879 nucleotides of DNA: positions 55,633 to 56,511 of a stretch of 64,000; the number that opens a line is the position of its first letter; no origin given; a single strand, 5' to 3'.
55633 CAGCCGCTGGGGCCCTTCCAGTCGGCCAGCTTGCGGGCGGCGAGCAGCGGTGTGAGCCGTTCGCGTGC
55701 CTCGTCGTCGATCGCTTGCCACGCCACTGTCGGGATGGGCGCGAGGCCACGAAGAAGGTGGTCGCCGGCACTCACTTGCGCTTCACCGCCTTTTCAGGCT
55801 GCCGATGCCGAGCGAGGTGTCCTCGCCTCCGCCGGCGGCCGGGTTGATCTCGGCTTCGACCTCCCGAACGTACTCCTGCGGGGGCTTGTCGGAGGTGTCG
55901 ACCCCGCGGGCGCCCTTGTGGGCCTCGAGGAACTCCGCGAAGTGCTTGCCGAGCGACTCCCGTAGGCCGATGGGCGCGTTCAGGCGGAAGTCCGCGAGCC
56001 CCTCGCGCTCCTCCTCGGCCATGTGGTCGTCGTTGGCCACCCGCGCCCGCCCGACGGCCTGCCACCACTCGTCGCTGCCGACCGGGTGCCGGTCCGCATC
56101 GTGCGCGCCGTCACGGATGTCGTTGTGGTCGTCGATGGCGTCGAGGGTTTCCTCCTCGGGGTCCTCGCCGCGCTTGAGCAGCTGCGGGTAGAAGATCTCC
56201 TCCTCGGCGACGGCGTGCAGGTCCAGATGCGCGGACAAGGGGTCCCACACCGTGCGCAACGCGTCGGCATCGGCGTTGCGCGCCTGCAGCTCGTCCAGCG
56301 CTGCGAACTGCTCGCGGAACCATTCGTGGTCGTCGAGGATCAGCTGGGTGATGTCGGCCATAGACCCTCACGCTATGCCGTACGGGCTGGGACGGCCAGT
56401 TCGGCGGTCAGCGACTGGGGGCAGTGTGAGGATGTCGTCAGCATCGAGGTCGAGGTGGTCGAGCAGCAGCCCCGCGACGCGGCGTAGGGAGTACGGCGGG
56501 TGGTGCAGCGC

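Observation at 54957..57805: Hemerythrin-cargo encapsulin operon with an embedded STAS protein and an upstream membrane Rieske protein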

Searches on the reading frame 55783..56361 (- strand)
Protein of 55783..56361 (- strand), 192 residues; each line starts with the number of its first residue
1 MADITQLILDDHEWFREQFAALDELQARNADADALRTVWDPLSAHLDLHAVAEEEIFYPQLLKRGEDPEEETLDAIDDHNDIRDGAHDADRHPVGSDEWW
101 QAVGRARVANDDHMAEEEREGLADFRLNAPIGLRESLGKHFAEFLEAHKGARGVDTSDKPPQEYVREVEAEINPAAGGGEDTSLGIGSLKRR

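Call 4: search_protein_families(library=pfam, proteins=[window:55783-56361:-], max_evalue=0.01)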
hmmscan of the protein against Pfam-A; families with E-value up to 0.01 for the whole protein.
window:55783-56361:- (192 aa): 1 family
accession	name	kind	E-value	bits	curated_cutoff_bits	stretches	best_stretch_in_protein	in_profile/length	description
PF01814.28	Hemerythrin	-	3.3e-10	41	25.3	1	4-120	2-122/127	Hemerythrin HHE cation binding domain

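Call 5: search_protein_families(library=ncbifam, proteins=[window:55783-56361:-], max_evalue=0.01)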
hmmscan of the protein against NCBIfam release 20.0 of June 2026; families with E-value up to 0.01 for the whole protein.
window:55783-56361:- (192 aa): 1 family
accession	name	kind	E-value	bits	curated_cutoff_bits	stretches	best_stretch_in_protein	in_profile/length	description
NF053874.1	persist_PA2171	equivalog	0.00061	19.6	190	1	6-119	5-118/157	PA2171 family ribosome-binding persister protein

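Call 18: find_homologous_proteins(query=window:55783-56361:-, max_evalue=0.00001)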
Query window:55783-56361:- (192 aa): 3690 proteins with E <= 0.00001 among 4324 candidates; the best 120 are listed.
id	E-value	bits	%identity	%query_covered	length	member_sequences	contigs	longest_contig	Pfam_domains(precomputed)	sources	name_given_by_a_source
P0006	2.6e-122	424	100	100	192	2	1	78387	PF01814.29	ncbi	ncbi:MAG: hemerythrin domain-containing protein [Streptosporangiales bacterium]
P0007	1.3e-103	363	87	100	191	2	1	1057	PF01814.29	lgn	-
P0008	1.3e-96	340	82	100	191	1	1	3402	PF01814.29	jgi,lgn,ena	jgi:hypothetical protein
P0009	9.2e-95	334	80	100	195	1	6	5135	PF01814.29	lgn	-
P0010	1.2e-94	334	80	100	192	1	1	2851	PF01814.29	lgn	-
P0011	2.8e-94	333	79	100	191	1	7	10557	PF01814.29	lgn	-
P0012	6.3e-94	331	81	100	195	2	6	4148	PF01814.29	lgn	-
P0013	2.7e-93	329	79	100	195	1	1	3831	PF01814.29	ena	-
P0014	1.1e-88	314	76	100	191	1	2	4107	PF01814.29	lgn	-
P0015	6.0e-88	312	77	100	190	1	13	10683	PF01814.29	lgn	-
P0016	1.5e-83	298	71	100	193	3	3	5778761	PF01814.29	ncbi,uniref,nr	ncbi:hemerythrin domain-containing protein [Pseudonocardia bannensis]|uniref:Hemerythrin domain-cont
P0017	1.6e-83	297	75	100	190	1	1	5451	PF01814.29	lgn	-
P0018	3.7e-83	296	72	99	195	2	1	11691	PF01814.29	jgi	jgi:hypothetical protein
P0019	1.9e-82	294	70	100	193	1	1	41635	PF01814.29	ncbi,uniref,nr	ncbi:hemerythrin domain-containing protein [Pseudonocardia sp. H11422]|uniref:hemerythrin domain-con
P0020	3.7e-82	293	73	100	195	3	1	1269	PF01814.29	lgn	-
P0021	5.2e-82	293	73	99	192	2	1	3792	PF01814.29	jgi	jgi:hypothetical protein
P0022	6.3e-82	292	71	100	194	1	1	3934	PF01814.29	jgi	jgi:hypothetical protein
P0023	3.5e-81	290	72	100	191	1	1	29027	PF01814.29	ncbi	-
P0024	7.3e-81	289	70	100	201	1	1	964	PF01814.29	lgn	-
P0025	8.0e-81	289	71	100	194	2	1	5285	PF01814.29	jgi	jgi:hypothetical protein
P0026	1.0e-80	288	70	100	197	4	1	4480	PF01814.29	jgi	jgi:hypothetical protein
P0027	1.6e-80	288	71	100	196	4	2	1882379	PF01814.29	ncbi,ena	-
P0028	2.0e-80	287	70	99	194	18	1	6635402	PF01814.29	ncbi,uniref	ncbi:hemerythrin domain-containing protein [Pseudonocardia sp. T1-2H]|uniref:hemerythrin domain-cont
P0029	2.2e-80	287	70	100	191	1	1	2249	PF01814.29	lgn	-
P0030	5.7e-80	286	67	100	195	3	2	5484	PF01814.29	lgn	-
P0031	8.7e-80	285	70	100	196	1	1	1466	PF01814.29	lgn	-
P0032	5.6e-79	283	70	100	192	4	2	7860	PF01814.29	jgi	jgi:hypothetical protein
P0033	6.5e-79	282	68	100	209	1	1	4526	PF01814.29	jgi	jgi:hypothetical protein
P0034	7.1e-79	282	68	100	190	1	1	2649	PF01814.29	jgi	jgi:Hemerythrin HHE cation binding domain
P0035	8.6e-79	282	70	100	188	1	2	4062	PF01814.29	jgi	jgi:hypothetical protein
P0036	9.1e-79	282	68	100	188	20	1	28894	PF01814.29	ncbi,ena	-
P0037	1.1e-78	282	70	99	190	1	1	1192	PF01814.29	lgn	-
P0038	1.2e-78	282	69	99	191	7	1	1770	PF01814.29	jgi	jgi:Hemerythrin HHE cation binding domain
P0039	1.4e-78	281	69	100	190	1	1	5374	PF01814.29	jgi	jgi:hypothetical protein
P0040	1.9e-78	281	69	100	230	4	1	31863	PF01814.29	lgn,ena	-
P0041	2.4e-78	281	67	100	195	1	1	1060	PF01814.29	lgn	-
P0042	2.7e-78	280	68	100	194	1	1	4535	PF01814.29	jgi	-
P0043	6.0e-78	279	69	100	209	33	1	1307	PF01814.29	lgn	-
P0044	1.3e-77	278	68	100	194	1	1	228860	PF01814.29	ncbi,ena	-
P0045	1.3e-77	278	69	100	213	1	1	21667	PF01814.29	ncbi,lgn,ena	-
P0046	1.5e-77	278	68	99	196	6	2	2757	PF01814.29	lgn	-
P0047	2.0e-77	278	68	100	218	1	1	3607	PF01814.29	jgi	jgi:Hemerythrin HHE cation binding domain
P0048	2.5e-77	277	67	99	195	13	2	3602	PF01814.29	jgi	jgi:hypothetical protein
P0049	4.1e-77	277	69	99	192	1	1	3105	PF01814.29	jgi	jgi:Hemerythrin HHE cation binding domain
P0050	4.4e-77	276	67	99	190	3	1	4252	PF01814.29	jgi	jgi:Hemerythrin HHE cation binding domain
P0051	5.4e-77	276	68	100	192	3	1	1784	PF01814.29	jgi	jgi:Hemerythrin HHE cation binding domain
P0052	6.0e-77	276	67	99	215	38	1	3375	PF01814.29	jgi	jgi:hypothetical protein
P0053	6.6e-77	276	67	99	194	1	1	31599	PF01814.29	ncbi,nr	ncbi:MAG: hemerythrin domain-containing protein [Pseudonocardia sp.]|nr:hemerythrin domain-containin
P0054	6.9e-77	276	69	100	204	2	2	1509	PF01814.29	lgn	-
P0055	7.1e-77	276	67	99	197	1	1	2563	PF01814.29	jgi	jgi:hypothetical protein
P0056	2.9e-76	274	67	99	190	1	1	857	PF01814.29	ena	-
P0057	4.4e-76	273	69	99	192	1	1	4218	PF01814.29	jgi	jgi:hypothetical protein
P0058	6.4e-76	273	67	100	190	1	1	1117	PF01814.29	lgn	-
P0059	7.7e-76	272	67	99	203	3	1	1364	PF01814.29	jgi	-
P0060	8.9e-76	272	66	100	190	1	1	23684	PF01814.29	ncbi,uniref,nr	ncbi:hemerythrin domain-containing protein [Pseudonocardia lacus]|uniref:hemerythrin domain-containi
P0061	9.3e-76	272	67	100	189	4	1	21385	PF01814.29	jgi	-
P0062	9.7e-76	272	65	100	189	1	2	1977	PF01814.29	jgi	jgi:hypothetical protein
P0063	1.1e-75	272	69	99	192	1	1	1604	PF01814.29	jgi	jgi:hypothetical protein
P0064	1.3e-75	272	68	100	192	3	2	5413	PF01814.29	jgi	jgi:hypothetical protein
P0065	1.5e-75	271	70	95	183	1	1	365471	PF01814.29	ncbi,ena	-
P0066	1.8e-75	271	66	99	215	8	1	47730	PF01814.29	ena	-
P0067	1.8e-75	271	68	100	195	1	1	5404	PF01814.29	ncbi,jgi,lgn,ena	jgi:hypothetical protein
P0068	3.0e-75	270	66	100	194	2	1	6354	PF01814.29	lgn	-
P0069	3.0e-75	270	68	99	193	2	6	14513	PF01814.29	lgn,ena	-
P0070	3.1e-75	270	67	99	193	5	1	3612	PF01814.29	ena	-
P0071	3.4e-75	270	66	99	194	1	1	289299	PF01814.29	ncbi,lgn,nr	ncbi:MAG: Hemerythrin cation binding domain protein [Frankiales bacterium]|nr:Hemerythrin cation bin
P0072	3.4e-75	270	66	99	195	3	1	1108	PF01814.29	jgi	jgi:hypothetical protein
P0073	4.4e-75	270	69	99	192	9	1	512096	PF01814.29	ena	-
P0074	5.1e-75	270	68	99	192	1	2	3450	PF01814.29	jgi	jgi:hypothetical protein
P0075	5.4e-75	270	65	100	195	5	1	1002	PF01814.29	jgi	jgi:hypothetical protein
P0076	6.6e-75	269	80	81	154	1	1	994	PF01814.29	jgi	jgi:hypothetical protein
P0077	9.3e-75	269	65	100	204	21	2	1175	PF01814.29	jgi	jgi:hypothetical protein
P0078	9.7e-75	269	66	99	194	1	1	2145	PF01814.29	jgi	jgi:hypothetical protein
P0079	1.1e-74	269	66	100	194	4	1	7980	PF01814.29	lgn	-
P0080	1.2e-74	269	63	100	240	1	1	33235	PF01814.29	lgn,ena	-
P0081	1.2e-74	269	68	98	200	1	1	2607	PF01814.29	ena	-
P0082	1.4e-74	268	68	99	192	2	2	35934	PF01814.29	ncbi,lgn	ncbi:MAG TPA: hemerythrin domain-containing protein [Pseudonocardia sp.]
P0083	1.4e-74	268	68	98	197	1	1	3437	PF01814.29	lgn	-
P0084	2.0e-74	268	68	99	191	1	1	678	PF01814.29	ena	-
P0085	2.3e-74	268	68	100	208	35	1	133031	PF01814.29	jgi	-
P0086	2.4e-74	268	66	96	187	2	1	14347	PF01814.29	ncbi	ncbi:MAG TPA: hemerythrin domain-containing protein [Jatrophihabitans sp.]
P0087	2.6e-74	267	64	100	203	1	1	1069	PF01814.29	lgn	-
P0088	2.8e-74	267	68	99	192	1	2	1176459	PF01814.29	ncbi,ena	-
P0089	3.0e-74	267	66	100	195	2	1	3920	PF01814.29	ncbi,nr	ncbi:MAG: cation-binding protein [Frankiales bacterium]|nr:cation-binding protein [Frankiales bacter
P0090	3.4e-74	267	66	99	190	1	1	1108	PF01814.29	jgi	jgi:hypothetical protein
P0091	4.7e-74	267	64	100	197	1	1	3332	PF01814.29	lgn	-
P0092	4.9e-74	267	66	100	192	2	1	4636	PF01814.29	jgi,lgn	jgi:hypothetical protein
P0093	5.3e-74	266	66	99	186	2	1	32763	PF01814.29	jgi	jgi:Hemerythrin HHE cation binding domain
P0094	5.6e-74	266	66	99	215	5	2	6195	PF01814.29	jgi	jgi:hypothetical protein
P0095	6.2e-74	266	68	99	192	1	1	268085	PF01814.29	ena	-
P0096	7.5e-74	266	65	99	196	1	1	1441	PF01814.29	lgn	-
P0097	8.1e-74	266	67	98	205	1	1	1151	PF01814.29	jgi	jgi:hypothetical protein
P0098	9.9e-74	266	68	99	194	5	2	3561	PF01814.29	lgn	-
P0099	1.5e-73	265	66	99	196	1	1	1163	PF01814.29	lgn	-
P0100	1.9e-73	265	66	100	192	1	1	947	PF01814.29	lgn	-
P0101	1.9e-73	265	66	99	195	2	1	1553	PF01814.29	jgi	jgi:hypothetical protein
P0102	2.3e-73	264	66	100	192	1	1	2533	PF01814.29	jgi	jgi:hypothetical protein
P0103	2.5e-73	264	66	100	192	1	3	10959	PF01814.29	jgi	jgi:hypothetical protein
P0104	3.5e-73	264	67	100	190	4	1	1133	PF01814.29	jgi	jgi:hypothetical protein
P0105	5.7e-73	263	70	90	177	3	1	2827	PF01814.29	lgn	-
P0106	6.2e-73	263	68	100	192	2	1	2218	PF01814.29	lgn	-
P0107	6.7e-73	263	67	99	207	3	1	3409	PF01814.29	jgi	jgi:Hemerythrin HHE cation binding domain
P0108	7.5e-73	263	67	99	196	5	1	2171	PF01814.29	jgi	jgi:Hemerythrin HHE cation binding domain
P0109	9.0e-73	262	65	99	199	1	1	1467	PF01814.29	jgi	jgi:hypothetical protein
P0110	1.1e-72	262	65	100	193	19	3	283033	PF01814.29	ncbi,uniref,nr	ncbi:hemerythrin domain-containing protein [Pseudonocardia halophobica]|uniref:Cation-binding protei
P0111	1.2e-72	262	69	92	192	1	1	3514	PF01814.29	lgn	-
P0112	1.3e-72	262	67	93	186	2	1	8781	PF01814.29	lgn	-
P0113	2.5e-72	261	65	100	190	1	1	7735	PF01814.29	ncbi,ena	-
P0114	2.8e-72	261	65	99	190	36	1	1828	PF01814.29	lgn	-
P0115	4.6e-72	260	65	100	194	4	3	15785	PF01814.29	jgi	jgi:hypothetical protein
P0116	9.1e-72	259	64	99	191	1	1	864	PF01814.29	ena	-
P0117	9.3e-72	259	65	99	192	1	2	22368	PF01814.29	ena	-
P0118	1.2e-71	259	65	99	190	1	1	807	PF01814.29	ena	-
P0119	1.3e-71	259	65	99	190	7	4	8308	PF01814.29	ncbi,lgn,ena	-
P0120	1.4e-71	259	68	99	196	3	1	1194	PF01814.29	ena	-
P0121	1.6e-71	258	67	99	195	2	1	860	PF01814.29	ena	-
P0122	2.0e-71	258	65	100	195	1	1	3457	PF01814.29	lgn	-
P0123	2.1e-71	258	66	98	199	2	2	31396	PF01814.29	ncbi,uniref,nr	ncbi:hemerythrin domain-containing protein [Pseudonocardia asaccharolytica]|uniref:hemerythrin domai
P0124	2.1e-71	258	65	99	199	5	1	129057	PF01814.29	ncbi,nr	ncbi:MAG: hemerythrin domain-containing protein [Pseudonocardiaceae bacterium]|nr:MAG: hemerythrin d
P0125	2.6e-71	258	65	99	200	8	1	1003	PF01814.29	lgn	-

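Call 20: find_related_loci(query=A1, collection=genome_contigs, flank=6000)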
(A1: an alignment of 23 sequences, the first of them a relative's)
Query A1 (192 aa) in genome_contigs; peptide patterns used: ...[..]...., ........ (x = any residue, [..] = any of these).
599 stretches matched a pattern (row limit reached: there are more); 494 encode a relative of the query (tblastn E <= 1e-3); the best 80 are kept; 80 distinct loci.
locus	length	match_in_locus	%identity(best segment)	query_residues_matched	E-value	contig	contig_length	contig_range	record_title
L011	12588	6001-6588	72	1-192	4e-86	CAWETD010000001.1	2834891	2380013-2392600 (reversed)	MAG: uncultured Actinomycetota bacterium isolate MFD04935.bin.2.24 genome assembly, contig: contig_1783, whole genome sh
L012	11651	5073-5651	70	1-192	9e-86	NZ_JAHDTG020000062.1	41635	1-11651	Pseudonocardia sp. H11422 NODE_62, whole genome shotgun sequence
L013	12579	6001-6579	70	1-192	4e-85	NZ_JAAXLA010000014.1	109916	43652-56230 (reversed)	Pseudonocardia acidicola strain K10HN5 NODE_14_length_109916_cov_38.448579, whole genome shotgun sequence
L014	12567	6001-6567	71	1-190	1e-83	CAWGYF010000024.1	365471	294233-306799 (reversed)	MAG: uncultured Actinomycetota bacterium isolate MFD02416.bin.2.141 genome assembly, contig: contig_6939, whole genome s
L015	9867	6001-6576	67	1-190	3e-81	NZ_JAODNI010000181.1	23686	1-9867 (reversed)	MAG: Pseudonocardia sp. isolate RYN_114 scaffold_1064646, whole genome shotgun sequence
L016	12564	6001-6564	69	1-192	2e-81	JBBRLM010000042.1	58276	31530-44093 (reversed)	MAG: Mycobacteriales bacterium isolate La1_maxbin2.028 LA1C_X2.028_k141_1605030L_58276_cov_21.1593, whole genome shotgun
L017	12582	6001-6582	68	1-192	2e-80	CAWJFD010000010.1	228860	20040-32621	MAG: uncultured Actinomycetota bacterium isolate MFD09212.bin.2.31 genome assembly, contig: contig_2658, whole genome sh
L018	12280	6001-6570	66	1-192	2e-79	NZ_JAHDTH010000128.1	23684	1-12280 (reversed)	Pseudonocardia lacus strain H11425 Scaffold119_1, whole genome shotgun sequence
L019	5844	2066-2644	66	1-192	6e-79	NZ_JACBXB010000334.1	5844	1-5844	Pseudonocardia pini strain CAP47R 334_length_5844_depth_0.62x, whole genome shotgun sequence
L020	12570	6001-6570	68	1-190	9e-79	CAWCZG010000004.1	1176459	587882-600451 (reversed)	MAG: uncultured Actinomycetota bacterium isolate MFD01213.bin.2.105 genome assembly, contig: contig_136, whole genome sh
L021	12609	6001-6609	65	1-192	2e-78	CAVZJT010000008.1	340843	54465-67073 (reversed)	MAG: uncultured Actinomycetota bacterium isolate MFD01213.bin.1.215 genome assembly, contig: contig_217, whole genome sh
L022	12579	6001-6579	66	1-192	3e-78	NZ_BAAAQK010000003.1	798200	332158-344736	Pseudonocardia ailaonensis strain JCM 16009 sequence03, whole genome shotgun sequence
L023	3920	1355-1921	66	1-189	7e-78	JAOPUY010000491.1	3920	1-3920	MAG: Frankiales bacterium isolate RYN_134 scaffold_2836413, whole genome shotgun sequence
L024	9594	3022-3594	67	1-190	2e-77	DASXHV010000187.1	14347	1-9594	MAG TPA_asm: Jatrophihabitans sp. isolate SMAG_U5203 k141_341977, whole genome shotgun sequence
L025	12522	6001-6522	70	1-173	4e-76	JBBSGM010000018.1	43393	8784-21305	MAG: Mycobacteriales bacterium isolate LS2_sbin.39 LS2_sbin.39_K_460877_L_43393_cov_59.4196, whole genome shotgun sequen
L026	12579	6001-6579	64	1-192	6e-76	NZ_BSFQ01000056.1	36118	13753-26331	Pseudonocardia halophobica strain VKM Ac-1069 spades_K_25_97_56, whole genome shotgun sequence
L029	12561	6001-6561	65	1-189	4e-75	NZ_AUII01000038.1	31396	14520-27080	Pseudonocardia asaccharolytica DSM 44247 = NBRC 16224 strain DSM 44247 G567DRAFT_scaffold00036.36_C, whole genome shotgu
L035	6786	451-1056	63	3-192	9e-74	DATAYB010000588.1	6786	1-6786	MAG TPA_asm: Pseudonocardia sp. isolate SMAG_U5668 k141_3068363, whole genome shotgun sequence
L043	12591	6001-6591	63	1-190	1e-72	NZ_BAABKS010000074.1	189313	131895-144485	Pseudonocardia benzenivorans strain JCM 12694 sequence074, whole genome shotgun sequence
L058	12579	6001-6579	61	1-192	1e-71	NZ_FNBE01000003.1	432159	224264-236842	Pseudonocardia oroxyli strain CGMCC 4.3143, whole genome shotgun sequence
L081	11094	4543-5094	62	1-190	2e-70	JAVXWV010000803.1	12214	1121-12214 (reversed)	MAG: Mycobacterium sp. isolate BP_302 scaffold_1140328, whole genome shotgun sequence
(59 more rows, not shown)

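Call 23: search_protein_families(library=pfam, proteins=[L013:5492-5953:+, L022:5418-5957:+, L025:5409-5942:+, L026:5405-5938:+, L058:5430-5963:+, L029:5271-5870:+, L020:4981-5961:+, L043:5031-5954:+, L018:4774-5907:+, L019:1485-2015:+], max_evalue=0.01)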
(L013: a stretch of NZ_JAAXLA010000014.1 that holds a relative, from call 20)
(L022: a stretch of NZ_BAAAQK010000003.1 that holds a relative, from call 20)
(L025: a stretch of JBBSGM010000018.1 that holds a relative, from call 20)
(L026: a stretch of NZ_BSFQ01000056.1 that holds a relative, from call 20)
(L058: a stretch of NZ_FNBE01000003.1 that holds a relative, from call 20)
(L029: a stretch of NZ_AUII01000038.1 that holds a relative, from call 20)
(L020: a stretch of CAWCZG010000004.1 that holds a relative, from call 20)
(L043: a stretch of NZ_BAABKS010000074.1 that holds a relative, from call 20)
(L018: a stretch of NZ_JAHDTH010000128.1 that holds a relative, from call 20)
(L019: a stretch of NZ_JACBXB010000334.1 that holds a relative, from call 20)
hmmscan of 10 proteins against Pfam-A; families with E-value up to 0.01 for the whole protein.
L013:5492-5953:+ (153 aa): 1 family
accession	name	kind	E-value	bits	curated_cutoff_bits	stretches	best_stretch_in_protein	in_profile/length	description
PF09348.15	DUF1990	-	4.5e-18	66.3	23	1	4-103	66-155/157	Domain of unknown function (DUF1990)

L022:5418-5957:+ (179 aa): 1 family
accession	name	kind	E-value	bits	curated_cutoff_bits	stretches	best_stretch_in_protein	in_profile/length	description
PF01161.25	PBP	-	1.1e-39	136.3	24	1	45-174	9-134/135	Phosphatidylethanolamine-binding protein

L025:5409-5942:+ (177 aa): 1 family
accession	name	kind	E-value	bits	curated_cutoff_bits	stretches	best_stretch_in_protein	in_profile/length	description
PF01161.25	PBP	-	7e-39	133.7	24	1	37-173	6-135/135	Phosphatidylethanolamine-binding protein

L026:5405-5938:+ (177 aa): 1 family
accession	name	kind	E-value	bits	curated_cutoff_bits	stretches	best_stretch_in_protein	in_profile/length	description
PF01161.25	PBP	-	2.9e-40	138.2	24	1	37-172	6-134/135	Phosphatidylethanolamine-binding protein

L058:5430-5963:+ (177 aa): 1 family
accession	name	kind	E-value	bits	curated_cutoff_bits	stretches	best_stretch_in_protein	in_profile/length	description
PF01161.25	PBP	-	7.6e-38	130.4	24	1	41-172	9-134/135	Phosphatidylethanolamine-binding protein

L029:5271-5870:+ (199 aa): 1 family
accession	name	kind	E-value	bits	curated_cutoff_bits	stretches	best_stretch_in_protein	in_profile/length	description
PF01161.25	PBP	-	1.3e-39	136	24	1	57-193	6-135/135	Phosphatidylethanolamine-binding protein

L020:4981-5961:+ (326 aa): 1 family
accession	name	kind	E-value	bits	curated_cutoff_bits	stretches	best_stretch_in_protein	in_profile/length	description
PF00892.27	EamA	-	2e-13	51.2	28.2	1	179-306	2-129/135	EamA-like transporter family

L043:5031-5954:+ (307 aa): 1 family
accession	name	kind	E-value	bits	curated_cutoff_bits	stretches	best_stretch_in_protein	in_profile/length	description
PF09348.15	DUF1990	-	3.6e-27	95.8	23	1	74-236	2-153/157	Domain of unknown function (DUF1990)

L018:4774-5907:+ (377 aa): 5 families
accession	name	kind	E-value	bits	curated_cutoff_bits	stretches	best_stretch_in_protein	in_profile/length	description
PF18844.6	baeRF_family2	-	5.1e-36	124.5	26.9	1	119-266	2-149/149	Bacterial archaeo-eukaryotic release factor family 2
PF18859.6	acVLRF1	-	1.5e-07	32.2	27.1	1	155-250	34-126/130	Actinobacteria/chloroflexi VLRF1 release factor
PF18854.6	baeRF_family10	-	8.3e-06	26.6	27.1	1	152-242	43-139/143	Bacterial archaeo-eukaryotic release factor family 10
PF18845.6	baeRF_family3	-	0.00075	20.3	31.5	1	172-281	57-163/168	Bacterial archaeo-eukaryotic release factor family 3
PF03465.20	eRF1_3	-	0.0048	17.8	25.8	0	255-292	6-43/106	eRF1 domain 3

L019:1485-2015:+ (176 aa): 1 family
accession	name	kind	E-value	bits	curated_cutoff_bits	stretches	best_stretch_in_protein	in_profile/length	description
PF01161.25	PBP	-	8.6e-39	133.4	24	1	37-171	6-134/135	Phosphatidylethanolamine-binding protein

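Call 45: search_protein_families(library=pfam, proteins=[L016:7983-8453:+, L016:7403-7924:+, L016:9196-10497:-, L016:8530-8910:+, L016:5275-5811:+, L081:2135-2692:+, L035:5453-5866:+], max_evalue=0.01)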
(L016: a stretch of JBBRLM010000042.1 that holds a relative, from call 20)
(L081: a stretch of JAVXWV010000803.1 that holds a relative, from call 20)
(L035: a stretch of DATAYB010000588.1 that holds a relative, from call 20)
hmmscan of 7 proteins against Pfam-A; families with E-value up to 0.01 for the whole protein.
L016:7983-8453:+ (156 aa): 2 families
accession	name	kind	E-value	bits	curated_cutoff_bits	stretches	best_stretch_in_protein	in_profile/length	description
PF01740.26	STAS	-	3.6e-16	59.3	22.6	1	52-137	11-97/106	STAS domain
PF13466.11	STAS_2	-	2.4e-15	56.9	29.2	1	55-131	2-77/80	STAS domain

L016:7403-7924:+ (173 aa): 1 family
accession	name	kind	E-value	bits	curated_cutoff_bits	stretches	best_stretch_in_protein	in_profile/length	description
PF19853.4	DUF6328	-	1.2e-29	103.7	26.3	1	13-86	1-75/142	Family of unknown function (DUF6328)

L016:9196-10497:- (433 aa): 3 families
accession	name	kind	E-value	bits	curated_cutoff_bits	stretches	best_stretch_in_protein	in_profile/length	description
PF00355.32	Rieske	-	3.6e-18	65.7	20.3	1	325-411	2-87/88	Rieske [2Fe-2S] domain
PF09990.14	DUF2231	-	8.6e-09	36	26.4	1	191-310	1-136/139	Predicted membrane protein (DUF2231)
PF13806.12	Rieske_2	-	5.7e-07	29.9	27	1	324-421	1-102/104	Rieske-like [2Fe-2S] domain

L016:8530-8910:+ (126 aa): 0 families

L016:5275-5811:+ (178 aa): 0 families

L081:2135-2692:+ (186 aa): 2 families
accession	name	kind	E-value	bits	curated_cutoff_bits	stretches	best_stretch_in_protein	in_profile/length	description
PF01740.26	STAS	-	7e-11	42.3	22.6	1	66-157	4-98/106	STAS domain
PF13466.11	STAS_2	-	3.5e-07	30.7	29.2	1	75-151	1-78/80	STAS domain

L035:5453-5866:+ (138 aa): 2 families
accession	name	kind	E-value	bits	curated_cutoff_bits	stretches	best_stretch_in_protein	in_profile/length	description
PF01740.26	STAS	-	1.6e-18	66.8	22.6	1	32-131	6-106/106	STAS domain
PF13466.11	STAS_2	-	1.5e-12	48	29.2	1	40-119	2-80/80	STAS domain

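Call 47: find_related_loci(query=A1, collection=metagenome_contigs, flank=6000)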
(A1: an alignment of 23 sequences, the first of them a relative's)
Query A1 (192 aa) in metagenome_contigs; peptide patterns used: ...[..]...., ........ (x = any residue, [..] = any of these).
600 stretches matched a pattern (row limit reached: there are more); 488 encode a relative of the query (tblastn E <= 1e-3); the best 80 are kept; 80 distinct loci.
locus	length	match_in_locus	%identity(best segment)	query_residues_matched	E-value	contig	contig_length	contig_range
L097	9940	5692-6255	68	1-192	7e-83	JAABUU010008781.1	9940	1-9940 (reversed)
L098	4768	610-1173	68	1-192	1e-82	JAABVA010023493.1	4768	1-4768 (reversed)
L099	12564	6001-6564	68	1-192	2e-82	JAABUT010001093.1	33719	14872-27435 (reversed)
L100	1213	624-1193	68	1-192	6e-88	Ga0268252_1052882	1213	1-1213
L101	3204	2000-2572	67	1-190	3e-79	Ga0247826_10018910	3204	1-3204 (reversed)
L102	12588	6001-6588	66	1-192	3e-77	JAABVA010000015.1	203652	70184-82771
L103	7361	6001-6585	66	1-190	7e-77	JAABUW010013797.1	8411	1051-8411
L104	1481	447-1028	67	1-190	7e-80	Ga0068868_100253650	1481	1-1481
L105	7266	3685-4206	68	1-173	2e-74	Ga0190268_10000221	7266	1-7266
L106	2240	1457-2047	64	1-190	1e-76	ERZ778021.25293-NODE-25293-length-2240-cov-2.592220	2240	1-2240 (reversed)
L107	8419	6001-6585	63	1-190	1e-74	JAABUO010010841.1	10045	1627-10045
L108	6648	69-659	64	1-190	2e-74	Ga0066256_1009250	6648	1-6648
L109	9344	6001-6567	65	1-190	4e-74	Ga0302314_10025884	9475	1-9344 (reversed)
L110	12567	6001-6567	65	1-190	4e-74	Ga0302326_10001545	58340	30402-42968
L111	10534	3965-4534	65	1-189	4e-74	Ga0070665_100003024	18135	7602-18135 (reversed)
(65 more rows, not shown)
